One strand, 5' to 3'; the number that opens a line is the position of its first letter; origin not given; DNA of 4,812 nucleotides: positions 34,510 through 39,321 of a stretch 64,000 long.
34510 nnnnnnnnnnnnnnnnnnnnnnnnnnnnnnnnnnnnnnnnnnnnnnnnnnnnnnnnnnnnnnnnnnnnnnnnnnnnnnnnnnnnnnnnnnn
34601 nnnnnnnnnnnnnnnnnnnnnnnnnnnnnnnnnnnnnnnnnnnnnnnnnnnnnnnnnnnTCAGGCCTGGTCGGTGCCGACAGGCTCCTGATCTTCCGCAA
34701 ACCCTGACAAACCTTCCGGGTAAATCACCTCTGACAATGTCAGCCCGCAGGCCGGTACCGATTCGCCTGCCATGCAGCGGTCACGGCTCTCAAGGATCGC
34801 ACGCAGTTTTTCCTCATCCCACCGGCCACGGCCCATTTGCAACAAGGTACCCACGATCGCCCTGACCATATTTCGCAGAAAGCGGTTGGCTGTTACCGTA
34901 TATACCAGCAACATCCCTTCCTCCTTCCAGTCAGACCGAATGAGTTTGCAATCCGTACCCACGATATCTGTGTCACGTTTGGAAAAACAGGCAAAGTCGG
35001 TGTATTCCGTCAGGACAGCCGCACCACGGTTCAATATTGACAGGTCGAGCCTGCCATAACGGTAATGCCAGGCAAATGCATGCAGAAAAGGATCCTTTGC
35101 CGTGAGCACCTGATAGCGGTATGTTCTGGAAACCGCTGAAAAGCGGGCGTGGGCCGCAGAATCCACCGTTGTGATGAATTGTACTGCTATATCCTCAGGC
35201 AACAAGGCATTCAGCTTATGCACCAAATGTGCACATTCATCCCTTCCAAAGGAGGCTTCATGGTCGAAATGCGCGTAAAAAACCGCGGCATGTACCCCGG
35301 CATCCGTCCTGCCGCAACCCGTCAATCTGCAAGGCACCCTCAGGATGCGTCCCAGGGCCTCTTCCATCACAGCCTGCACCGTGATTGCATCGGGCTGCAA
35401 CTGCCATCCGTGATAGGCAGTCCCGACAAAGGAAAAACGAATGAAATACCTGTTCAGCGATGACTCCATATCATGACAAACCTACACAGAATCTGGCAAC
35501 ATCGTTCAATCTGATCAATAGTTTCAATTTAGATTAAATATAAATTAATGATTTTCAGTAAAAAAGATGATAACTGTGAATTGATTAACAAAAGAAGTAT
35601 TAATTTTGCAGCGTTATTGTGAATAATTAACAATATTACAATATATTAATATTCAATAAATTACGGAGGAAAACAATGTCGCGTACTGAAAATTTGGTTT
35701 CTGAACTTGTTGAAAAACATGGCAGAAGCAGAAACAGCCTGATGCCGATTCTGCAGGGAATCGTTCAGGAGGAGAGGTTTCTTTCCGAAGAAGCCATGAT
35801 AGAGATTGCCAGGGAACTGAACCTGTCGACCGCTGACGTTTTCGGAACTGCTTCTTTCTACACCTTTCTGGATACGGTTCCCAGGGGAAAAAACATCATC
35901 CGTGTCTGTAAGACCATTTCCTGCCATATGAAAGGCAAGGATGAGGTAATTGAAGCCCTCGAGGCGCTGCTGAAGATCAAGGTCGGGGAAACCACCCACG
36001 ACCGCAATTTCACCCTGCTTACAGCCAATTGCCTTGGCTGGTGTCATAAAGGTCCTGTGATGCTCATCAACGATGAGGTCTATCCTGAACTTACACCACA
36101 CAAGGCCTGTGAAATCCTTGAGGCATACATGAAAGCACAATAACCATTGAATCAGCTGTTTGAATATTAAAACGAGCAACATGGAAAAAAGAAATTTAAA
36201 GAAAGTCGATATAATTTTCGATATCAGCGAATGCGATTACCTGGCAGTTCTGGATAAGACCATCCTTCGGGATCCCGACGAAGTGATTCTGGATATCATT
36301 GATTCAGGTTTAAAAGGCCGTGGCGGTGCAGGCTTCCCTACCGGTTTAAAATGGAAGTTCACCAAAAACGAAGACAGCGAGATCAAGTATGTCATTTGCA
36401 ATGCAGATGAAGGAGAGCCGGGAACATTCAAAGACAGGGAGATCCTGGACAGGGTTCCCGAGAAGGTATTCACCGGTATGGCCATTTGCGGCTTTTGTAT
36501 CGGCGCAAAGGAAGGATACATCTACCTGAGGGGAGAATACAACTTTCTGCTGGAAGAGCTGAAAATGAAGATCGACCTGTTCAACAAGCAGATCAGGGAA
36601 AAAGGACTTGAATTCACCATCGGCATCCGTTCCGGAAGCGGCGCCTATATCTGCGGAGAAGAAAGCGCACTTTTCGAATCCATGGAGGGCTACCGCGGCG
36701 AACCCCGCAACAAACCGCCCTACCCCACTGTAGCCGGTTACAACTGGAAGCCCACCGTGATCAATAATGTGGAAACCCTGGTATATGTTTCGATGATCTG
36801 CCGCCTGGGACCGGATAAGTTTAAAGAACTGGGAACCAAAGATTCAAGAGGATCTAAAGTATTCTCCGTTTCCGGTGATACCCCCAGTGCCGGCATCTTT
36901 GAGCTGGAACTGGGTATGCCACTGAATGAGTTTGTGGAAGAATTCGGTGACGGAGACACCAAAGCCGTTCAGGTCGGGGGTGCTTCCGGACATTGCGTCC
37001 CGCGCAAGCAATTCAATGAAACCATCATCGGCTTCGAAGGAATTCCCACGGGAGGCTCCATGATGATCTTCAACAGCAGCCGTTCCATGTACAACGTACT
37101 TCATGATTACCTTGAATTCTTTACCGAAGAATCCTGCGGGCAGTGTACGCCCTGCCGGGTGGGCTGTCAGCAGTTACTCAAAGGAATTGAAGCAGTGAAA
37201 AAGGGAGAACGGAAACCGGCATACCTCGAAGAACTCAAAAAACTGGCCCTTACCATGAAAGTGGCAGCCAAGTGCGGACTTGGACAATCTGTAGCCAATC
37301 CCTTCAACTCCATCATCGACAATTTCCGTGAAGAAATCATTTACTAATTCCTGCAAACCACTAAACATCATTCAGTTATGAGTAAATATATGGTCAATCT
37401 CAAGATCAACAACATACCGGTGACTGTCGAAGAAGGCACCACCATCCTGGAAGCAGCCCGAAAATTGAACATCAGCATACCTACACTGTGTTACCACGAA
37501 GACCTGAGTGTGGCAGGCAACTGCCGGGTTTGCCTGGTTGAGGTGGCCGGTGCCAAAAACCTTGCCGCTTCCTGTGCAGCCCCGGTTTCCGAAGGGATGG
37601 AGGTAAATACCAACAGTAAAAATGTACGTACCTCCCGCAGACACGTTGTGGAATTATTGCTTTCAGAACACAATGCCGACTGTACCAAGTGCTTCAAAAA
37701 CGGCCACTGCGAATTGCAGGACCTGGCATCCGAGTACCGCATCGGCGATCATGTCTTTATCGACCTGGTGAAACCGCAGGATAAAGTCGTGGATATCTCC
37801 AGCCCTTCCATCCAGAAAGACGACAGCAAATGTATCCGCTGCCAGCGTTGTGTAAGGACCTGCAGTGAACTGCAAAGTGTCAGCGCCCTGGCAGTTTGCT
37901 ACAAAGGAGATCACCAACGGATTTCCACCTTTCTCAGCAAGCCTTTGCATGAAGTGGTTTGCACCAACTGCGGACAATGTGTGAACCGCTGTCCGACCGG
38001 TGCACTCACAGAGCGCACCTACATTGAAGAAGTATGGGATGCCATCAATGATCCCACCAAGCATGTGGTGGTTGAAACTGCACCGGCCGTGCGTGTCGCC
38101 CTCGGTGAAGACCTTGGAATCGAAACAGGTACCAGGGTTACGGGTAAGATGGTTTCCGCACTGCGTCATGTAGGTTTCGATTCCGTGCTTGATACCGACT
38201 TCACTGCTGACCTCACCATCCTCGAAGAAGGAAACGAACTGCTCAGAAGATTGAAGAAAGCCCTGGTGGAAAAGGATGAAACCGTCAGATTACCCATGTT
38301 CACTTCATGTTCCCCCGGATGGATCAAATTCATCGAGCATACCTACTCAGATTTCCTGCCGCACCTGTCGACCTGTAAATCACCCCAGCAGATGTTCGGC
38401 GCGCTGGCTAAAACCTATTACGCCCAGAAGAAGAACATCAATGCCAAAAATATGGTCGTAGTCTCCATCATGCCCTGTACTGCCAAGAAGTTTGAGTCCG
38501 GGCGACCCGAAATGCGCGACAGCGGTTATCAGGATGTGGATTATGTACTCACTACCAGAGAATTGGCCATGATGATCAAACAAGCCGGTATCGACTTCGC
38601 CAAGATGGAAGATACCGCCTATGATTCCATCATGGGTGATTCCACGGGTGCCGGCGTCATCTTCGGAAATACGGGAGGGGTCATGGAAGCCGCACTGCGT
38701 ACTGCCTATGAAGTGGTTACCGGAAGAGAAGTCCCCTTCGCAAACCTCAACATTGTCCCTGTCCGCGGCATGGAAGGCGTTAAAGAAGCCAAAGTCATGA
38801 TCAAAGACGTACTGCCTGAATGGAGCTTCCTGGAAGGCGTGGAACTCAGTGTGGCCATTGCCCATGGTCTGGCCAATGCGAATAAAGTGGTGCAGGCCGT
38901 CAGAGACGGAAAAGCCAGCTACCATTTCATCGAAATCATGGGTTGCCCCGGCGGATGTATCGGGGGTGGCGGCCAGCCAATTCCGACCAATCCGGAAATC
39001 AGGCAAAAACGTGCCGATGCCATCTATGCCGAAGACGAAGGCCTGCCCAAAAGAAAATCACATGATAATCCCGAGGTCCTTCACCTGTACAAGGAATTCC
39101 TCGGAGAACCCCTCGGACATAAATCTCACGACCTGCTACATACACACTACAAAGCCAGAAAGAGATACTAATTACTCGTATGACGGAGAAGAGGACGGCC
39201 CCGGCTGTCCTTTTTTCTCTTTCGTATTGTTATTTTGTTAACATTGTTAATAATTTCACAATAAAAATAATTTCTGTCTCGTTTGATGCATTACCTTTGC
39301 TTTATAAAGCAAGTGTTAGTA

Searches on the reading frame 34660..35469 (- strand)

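Call 8: search_protein_families(library=pfam, proteins=[window:34660-35469:-], max_evalue=0.0001)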
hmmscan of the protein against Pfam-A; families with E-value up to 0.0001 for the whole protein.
window:34660-35469:- (269 aa): 1 family
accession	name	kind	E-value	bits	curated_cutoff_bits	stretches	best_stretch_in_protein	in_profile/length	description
PF01416.25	PseudoU_synth_1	-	1.3e-28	100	23.3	2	157-251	9-108/108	tRNA pseudouridine synthase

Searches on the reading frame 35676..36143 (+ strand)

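Call 60: search_protein_families(library=pfam, proteins=[window:35676-36143:+], max_evalue=0.001)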
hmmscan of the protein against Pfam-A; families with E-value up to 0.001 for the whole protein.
window:35676-36143:+ (155 aa): 1 family
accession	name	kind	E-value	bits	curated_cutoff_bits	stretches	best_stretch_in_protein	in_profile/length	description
PF01257.25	2Fe-2S_thioredx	-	1.8e-46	158.1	24.8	1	9-151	2-144/145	Thioredoxin-like [2Fe-2S] ferredoxin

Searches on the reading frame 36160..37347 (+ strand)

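Call 7: search_protein_families(library=pfam, proteins=[window:36160-37347:+], max_evalue=0.0001)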
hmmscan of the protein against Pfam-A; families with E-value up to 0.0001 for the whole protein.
window:36160-37347:+ (395 aa): 2 families
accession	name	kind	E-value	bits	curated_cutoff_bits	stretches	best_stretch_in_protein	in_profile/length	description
PF01512.22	Complex1_51K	-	1.7e-41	142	31.2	1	48-210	3-148/150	Nuo51 FMN-binding domain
PF10589.14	NADH_4Fe-4S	-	2.5e-26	91.8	23.5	1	313-393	2-82/85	NADH-ubiquinone oxidoreductase-F iron-sulfur binding region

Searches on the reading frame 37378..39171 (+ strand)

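Call 7: search_protein_families(library=pfam, proteins=[window:37378-39171:+], max_evalue=0.0001)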
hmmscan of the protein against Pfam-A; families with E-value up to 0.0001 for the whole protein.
window:37378-39171:+ (597 aa): 9 families
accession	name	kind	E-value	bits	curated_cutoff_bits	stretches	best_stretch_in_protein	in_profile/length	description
PF02906.19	Fe_hyd_lg_C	-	4.1e-96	321.8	22.1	1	228-531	1-245/245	Iron only hydrogenase large subunit, C-terminal domain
PF02256.22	Fe_hyd_SSU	-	3.3e-26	91.5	24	1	540-594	2-56/56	Iron hydrogenase small subunit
PF13510.11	Fer2_4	-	1.9e-21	76.3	22.8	1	5-80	3-81/82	2Fe-2S iron-sulfur cluster binding domain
PF10588.14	NADH-G_4Fe-4S_3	-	1.7e-15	56.7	27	1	87-124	1-38/40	NADH-ubiquinone oxidoreductase-G iron-sulfur binding region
PF22117.2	Fer4_Nqo3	-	1.7e-11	44.6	27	1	143-211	2-67/67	NADH-quinone oxidoreductase subunit 3, ferredoxin-like domain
PF12838.12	Fer4_7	-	7.5e-07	30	27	1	151-209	1-52/52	4Fe-4S dicluster domain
PF13237.11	Fer4_10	-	1.4e-06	28.5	25.5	0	193-217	7-33/53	4Fe-4S dicluster domain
PF00037.32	Fer4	-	1.3e-05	25.3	21.1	1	195-211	8-24/24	4Fe-4S binding domain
PF14697.11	Fer4_21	-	7e-05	23.3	35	1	148-209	4-56/59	4Fe-4S dicluster domain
